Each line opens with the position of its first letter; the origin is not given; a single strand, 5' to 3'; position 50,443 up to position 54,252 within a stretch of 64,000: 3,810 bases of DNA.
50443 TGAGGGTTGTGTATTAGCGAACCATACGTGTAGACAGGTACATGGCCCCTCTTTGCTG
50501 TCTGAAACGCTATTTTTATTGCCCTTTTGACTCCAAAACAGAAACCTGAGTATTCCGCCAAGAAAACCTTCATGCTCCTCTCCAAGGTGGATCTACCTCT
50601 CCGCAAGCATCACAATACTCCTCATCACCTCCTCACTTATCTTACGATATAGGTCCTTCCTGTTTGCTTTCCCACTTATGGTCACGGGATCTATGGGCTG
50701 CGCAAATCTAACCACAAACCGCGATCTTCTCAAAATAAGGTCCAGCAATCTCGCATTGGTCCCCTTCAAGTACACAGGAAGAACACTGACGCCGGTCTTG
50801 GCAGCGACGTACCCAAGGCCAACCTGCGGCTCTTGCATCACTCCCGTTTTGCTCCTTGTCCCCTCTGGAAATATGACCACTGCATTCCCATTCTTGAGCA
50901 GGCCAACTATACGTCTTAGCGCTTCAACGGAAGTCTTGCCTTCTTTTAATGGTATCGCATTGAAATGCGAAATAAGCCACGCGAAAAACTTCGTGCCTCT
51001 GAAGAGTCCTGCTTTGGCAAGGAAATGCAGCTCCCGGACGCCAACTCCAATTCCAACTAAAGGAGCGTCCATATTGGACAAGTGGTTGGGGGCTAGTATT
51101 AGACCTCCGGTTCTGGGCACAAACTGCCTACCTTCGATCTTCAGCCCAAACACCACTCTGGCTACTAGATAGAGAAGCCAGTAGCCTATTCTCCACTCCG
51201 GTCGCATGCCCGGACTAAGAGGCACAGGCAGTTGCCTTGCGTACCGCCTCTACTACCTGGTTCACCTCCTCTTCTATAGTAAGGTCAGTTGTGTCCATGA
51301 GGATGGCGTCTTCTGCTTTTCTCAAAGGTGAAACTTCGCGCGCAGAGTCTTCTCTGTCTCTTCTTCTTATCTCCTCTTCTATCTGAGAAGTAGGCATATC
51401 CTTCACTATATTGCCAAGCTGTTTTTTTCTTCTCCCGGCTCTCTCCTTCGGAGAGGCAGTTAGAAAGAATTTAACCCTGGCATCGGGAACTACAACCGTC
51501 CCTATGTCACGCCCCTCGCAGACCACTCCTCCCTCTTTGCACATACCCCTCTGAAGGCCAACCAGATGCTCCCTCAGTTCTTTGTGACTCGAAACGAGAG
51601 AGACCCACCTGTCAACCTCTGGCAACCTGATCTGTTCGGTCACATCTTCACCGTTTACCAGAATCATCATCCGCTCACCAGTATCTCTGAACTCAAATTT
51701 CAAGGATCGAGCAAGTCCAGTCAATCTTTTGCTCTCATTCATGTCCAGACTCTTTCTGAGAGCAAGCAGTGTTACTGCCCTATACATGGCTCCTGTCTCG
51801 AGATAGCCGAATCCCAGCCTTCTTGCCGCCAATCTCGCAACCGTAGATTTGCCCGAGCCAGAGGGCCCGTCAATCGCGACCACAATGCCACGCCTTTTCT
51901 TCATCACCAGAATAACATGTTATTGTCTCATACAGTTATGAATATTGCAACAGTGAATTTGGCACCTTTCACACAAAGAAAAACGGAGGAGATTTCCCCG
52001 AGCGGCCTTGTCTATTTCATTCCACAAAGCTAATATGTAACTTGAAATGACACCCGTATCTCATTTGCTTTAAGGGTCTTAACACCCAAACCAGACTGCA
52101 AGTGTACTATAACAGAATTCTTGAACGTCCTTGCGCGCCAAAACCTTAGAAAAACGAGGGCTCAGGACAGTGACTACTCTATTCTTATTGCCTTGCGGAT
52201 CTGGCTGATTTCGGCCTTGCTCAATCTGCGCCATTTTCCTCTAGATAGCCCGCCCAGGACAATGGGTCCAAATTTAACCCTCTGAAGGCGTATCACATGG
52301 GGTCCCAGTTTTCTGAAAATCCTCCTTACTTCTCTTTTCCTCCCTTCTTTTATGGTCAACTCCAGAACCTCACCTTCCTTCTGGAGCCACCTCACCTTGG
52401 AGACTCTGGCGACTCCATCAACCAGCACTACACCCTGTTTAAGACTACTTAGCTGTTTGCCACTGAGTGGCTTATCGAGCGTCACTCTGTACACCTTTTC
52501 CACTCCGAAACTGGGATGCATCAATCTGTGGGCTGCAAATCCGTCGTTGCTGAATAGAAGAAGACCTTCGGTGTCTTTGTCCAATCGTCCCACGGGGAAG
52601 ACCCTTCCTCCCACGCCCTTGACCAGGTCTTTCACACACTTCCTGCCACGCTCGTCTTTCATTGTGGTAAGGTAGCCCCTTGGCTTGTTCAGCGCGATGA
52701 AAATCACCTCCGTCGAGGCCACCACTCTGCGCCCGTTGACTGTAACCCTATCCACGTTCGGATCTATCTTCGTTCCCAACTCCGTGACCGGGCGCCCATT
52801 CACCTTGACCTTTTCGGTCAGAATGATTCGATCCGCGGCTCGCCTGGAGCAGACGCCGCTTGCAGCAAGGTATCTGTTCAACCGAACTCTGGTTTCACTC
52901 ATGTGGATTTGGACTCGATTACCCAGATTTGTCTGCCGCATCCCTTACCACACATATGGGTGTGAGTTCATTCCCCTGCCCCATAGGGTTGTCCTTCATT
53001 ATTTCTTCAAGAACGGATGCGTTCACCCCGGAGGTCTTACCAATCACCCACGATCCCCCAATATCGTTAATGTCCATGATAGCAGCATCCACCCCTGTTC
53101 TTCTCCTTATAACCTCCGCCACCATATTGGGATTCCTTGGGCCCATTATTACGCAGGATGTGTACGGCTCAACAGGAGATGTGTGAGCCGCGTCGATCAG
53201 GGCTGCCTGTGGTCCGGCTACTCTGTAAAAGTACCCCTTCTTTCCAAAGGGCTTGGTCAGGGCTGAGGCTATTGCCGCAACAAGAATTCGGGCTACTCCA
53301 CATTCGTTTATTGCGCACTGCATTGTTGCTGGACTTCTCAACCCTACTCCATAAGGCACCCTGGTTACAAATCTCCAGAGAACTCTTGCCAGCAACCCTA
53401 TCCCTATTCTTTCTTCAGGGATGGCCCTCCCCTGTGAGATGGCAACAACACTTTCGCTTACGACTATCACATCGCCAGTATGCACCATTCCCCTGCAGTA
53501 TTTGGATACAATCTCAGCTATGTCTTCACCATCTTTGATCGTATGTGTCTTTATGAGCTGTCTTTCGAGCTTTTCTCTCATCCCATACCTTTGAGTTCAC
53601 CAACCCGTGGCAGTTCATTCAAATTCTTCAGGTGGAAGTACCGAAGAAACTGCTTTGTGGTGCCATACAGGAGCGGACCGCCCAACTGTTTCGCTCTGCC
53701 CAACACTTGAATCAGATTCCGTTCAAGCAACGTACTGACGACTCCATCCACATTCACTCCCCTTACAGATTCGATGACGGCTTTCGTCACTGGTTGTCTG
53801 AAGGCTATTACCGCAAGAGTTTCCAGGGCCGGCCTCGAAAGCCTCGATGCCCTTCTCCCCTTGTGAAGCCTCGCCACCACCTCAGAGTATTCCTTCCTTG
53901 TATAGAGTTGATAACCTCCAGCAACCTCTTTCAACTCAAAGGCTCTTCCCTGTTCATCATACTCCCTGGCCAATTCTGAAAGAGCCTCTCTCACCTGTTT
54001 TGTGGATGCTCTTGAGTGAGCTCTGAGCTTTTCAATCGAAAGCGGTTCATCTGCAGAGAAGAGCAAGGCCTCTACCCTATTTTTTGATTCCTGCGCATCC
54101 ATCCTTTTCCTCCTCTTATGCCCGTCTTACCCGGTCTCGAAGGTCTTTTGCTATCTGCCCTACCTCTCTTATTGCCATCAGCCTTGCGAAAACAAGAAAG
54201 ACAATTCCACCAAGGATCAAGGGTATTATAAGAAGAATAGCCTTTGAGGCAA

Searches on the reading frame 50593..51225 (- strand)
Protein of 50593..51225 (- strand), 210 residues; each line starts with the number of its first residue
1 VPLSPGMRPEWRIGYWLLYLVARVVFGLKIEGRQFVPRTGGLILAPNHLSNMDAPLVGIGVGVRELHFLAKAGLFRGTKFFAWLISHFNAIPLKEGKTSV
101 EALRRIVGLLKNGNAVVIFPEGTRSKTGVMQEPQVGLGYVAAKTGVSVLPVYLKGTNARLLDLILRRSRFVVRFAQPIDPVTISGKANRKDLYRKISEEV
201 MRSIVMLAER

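Call 69: search_protein_families(library=pfam, proteins=[window:50593-51225:-], max_evalue=0.00001)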
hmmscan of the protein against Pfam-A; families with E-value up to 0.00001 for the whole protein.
window:50593-51225:- (210 aa): 1 family
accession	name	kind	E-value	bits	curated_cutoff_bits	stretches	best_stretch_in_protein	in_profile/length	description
PF01553.26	Acyltransferase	-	2.1e-23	83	23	1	28-153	2-131/132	Acyltransferase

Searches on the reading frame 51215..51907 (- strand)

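Call 69: search_protein_families(library=pfam, proteins=[window:51215-51907:-], max_evalue=0.00001)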
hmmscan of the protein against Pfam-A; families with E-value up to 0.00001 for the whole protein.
window:51215-51907:- (230 aa): 3 families
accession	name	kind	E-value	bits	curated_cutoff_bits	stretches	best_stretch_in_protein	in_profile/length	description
PF02224.24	Cytidylate_kin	-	8.3e-74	248.3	26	1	10-223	1-210/211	Cytidylate kinase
PF13238.12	AAA_18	-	7.4e-08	33.3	29.4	1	10-170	1-118/128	AAA domain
PF13189.12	Cytidylate_kin2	-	3.9e-07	30.8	28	1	9-188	1-151/176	Cytidylate kinase-like family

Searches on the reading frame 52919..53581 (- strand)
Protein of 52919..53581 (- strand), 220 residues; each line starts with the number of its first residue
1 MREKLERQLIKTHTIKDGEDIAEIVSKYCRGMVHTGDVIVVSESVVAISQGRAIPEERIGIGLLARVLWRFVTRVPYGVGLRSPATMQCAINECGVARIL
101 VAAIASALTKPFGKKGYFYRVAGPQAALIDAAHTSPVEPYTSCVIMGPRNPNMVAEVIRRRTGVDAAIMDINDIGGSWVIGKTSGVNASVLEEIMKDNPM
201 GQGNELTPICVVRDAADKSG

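Call 69: search_protein_families(library=pfam, proteins=[window:52919-53581:-], max_evalue=0.00001)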
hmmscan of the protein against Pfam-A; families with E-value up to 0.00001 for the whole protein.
window:52919-53581:- (220 aa): 1 family
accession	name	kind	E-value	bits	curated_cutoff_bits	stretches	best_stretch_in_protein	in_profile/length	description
PF01996.21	F420_ligase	-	5.4e-11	42.8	25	1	10-169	2-145/218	F420-0:Gamma-glutamyl ligase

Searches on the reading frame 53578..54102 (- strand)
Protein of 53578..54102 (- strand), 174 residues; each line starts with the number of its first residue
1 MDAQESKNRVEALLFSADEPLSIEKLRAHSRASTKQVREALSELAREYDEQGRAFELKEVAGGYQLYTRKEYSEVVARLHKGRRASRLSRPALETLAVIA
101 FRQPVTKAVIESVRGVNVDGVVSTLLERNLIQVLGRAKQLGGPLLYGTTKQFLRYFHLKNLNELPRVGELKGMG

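Call 69: search_protein_families(library=pfam, proteins=[window:53578-54102:-], max_evalue=0.00001)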
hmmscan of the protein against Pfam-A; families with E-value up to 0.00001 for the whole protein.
window:53578-54102:- (174 aa): 1 family
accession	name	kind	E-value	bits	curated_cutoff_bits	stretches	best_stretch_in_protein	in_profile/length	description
PF04079.22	SMC_ScpB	-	3.1e-56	189.8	27.4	1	9-166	2-159/160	Segregation and condensation complex subunit ScpB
